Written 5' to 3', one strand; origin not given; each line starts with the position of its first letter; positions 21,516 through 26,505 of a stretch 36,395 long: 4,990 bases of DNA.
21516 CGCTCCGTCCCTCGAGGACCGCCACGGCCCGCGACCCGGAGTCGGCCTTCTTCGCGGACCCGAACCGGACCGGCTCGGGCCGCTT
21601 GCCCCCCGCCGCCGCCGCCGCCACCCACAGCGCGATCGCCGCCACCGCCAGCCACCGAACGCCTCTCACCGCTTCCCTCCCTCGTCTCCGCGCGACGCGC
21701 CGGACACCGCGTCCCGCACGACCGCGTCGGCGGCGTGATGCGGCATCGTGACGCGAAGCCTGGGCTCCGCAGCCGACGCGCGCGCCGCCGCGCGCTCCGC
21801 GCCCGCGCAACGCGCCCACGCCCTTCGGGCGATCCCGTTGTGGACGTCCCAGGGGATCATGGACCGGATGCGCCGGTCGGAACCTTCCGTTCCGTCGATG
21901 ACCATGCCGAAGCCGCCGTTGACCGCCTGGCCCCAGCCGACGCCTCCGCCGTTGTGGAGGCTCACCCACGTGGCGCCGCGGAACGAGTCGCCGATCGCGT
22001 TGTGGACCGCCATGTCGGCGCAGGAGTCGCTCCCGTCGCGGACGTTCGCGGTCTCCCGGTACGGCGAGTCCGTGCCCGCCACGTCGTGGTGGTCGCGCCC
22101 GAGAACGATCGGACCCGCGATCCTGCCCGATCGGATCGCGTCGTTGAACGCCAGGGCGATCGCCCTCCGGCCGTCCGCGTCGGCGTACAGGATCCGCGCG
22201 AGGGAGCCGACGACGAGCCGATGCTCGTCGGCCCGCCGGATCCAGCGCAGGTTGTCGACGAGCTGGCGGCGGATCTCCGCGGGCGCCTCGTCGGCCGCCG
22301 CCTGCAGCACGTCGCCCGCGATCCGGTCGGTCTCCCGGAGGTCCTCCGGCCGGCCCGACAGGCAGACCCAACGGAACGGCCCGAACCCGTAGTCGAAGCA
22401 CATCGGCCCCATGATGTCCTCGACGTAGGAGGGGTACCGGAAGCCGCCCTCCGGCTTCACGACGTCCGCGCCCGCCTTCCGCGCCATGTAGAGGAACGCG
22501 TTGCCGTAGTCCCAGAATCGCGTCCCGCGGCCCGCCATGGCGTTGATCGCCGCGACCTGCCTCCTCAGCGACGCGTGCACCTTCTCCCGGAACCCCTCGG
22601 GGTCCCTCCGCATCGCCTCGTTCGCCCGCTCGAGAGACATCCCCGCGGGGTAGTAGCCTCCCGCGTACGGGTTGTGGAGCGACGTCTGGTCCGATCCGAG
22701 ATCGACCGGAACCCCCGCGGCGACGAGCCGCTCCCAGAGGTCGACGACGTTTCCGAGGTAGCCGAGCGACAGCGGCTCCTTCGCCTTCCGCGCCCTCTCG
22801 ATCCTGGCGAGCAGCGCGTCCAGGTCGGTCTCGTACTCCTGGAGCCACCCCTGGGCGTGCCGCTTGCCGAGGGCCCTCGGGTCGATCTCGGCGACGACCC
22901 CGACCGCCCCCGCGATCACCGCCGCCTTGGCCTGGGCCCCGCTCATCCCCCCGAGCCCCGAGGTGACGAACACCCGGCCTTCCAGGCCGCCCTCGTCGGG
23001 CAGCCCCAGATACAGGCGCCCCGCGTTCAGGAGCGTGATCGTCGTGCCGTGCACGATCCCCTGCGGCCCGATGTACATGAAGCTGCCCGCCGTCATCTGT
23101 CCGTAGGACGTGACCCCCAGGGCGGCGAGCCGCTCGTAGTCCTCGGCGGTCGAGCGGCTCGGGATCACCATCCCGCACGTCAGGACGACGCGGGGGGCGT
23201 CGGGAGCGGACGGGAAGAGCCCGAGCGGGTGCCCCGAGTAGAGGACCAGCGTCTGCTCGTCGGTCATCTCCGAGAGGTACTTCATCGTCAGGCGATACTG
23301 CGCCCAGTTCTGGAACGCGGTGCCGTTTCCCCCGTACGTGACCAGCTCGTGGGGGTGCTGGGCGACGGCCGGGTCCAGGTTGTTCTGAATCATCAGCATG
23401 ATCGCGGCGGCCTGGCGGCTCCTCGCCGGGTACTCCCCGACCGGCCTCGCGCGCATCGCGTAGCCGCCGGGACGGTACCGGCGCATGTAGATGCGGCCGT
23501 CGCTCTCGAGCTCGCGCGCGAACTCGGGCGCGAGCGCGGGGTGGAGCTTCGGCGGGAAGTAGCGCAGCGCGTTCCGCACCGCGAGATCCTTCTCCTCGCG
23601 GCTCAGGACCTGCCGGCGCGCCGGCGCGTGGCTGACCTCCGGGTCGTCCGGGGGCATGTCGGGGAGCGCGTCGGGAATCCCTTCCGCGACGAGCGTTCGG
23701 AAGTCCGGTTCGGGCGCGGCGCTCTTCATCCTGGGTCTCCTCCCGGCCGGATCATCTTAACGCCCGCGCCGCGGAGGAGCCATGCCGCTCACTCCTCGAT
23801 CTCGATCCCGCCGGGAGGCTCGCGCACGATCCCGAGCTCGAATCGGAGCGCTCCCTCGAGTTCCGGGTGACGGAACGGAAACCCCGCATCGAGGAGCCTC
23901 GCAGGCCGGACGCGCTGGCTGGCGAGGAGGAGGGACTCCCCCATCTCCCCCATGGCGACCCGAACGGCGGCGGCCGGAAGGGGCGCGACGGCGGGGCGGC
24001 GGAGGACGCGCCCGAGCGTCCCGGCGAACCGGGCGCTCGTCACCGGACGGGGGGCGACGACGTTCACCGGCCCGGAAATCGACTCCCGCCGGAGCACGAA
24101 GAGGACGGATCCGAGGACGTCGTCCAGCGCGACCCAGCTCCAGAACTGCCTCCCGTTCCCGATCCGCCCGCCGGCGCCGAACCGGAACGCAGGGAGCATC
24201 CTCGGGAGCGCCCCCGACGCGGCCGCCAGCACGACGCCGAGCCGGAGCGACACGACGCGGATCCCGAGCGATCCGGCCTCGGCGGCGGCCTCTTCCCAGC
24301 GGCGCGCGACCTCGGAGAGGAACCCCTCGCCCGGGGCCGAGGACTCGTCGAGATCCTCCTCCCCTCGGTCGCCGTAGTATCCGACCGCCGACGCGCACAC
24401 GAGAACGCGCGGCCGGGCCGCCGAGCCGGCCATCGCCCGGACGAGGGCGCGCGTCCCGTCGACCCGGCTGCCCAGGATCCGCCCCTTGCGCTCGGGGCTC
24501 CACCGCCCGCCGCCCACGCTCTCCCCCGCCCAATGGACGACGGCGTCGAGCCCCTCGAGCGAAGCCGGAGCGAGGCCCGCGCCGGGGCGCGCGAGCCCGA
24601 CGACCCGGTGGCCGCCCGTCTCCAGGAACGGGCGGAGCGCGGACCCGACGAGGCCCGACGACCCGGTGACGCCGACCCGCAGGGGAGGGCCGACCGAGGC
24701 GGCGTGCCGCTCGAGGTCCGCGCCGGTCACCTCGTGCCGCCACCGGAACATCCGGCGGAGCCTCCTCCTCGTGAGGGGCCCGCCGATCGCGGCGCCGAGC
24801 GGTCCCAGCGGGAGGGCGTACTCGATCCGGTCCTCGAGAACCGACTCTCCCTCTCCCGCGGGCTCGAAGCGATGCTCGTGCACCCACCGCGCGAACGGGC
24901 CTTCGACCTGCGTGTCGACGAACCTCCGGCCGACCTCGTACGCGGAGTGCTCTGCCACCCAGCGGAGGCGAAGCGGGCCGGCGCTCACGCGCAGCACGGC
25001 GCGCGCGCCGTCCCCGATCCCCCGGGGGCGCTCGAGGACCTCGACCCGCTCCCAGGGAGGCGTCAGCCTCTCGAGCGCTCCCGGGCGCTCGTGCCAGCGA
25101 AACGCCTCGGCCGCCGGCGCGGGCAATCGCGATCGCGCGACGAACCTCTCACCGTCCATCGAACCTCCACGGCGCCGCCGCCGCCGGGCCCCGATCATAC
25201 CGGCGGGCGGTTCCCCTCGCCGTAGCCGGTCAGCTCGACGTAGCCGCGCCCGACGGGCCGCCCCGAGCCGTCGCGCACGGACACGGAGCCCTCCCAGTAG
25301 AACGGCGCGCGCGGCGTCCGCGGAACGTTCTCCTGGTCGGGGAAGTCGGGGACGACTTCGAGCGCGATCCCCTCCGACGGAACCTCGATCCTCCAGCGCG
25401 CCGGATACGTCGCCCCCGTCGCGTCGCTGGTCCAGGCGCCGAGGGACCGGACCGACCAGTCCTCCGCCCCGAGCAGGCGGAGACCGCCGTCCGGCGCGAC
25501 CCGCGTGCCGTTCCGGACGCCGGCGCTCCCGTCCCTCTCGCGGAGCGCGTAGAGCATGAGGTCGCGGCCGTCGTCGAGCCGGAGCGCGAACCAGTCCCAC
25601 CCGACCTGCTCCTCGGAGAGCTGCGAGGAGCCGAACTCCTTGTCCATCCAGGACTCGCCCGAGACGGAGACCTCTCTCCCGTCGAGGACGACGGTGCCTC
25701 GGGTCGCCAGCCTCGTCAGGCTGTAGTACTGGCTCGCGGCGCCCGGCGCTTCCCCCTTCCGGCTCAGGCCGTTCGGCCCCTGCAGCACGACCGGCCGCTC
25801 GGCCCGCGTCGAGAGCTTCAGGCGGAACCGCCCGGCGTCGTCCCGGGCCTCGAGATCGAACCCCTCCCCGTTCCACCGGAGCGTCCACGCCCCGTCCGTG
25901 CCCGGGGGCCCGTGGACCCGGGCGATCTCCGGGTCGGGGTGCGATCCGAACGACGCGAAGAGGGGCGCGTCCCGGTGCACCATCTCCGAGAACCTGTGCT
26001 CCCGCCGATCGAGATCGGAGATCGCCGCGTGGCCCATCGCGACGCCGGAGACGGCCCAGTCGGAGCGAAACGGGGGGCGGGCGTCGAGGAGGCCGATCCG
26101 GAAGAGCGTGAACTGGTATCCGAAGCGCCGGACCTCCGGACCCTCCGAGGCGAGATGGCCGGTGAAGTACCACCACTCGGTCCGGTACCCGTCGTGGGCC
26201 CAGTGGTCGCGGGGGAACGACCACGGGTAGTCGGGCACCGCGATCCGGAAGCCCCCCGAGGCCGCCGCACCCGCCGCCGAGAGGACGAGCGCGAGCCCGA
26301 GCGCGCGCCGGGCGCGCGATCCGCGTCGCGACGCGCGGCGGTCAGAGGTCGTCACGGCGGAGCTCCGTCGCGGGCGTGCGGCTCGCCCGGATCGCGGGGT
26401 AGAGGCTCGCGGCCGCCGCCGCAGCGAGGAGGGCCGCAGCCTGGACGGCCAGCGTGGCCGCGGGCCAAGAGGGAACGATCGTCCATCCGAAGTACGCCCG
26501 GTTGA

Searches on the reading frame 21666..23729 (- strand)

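Call 6: search_protein_families(library=pfam, proteins=[window:21666-23729:-], max_evalue=0.001)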
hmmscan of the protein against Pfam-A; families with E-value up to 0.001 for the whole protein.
window:21666-23729:- (687 aa): 3 families
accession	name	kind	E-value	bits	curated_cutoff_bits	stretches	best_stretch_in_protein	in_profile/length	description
PF17392.7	Urocanase_C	-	7.8e-83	277.2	23.6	1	445-648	3-194/196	Urocanase C-terminal domain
PF01175.24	Urocanase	-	6.5e-80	268.1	23.2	1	221-439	1-209/209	Urocanase Rossmann-like domain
PF17391.7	Urocanase_N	-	3e-54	182.7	23.2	1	92-218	1-127/127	Urocanase N-terminal domain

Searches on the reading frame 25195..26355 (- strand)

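Call 6: search_protein_families(library=pfam, proteins=[window:25195-26355:-], max_evalue=0.001)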
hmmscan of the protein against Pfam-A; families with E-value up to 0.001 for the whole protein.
window:25195-26355:- (386 aa): 2 families
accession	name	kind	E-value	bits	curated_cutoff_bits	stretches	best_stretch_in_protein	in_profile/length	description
PF07143.17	CrtC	-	2.3e-43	149.2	22.5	1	59-243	1-168/168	CrtC N-terminal lipocalin domain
PF17186.10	Lipocalin_9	-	5.4e-41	140.2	26.2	1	246-378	1-131/131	Lipocalin-like domain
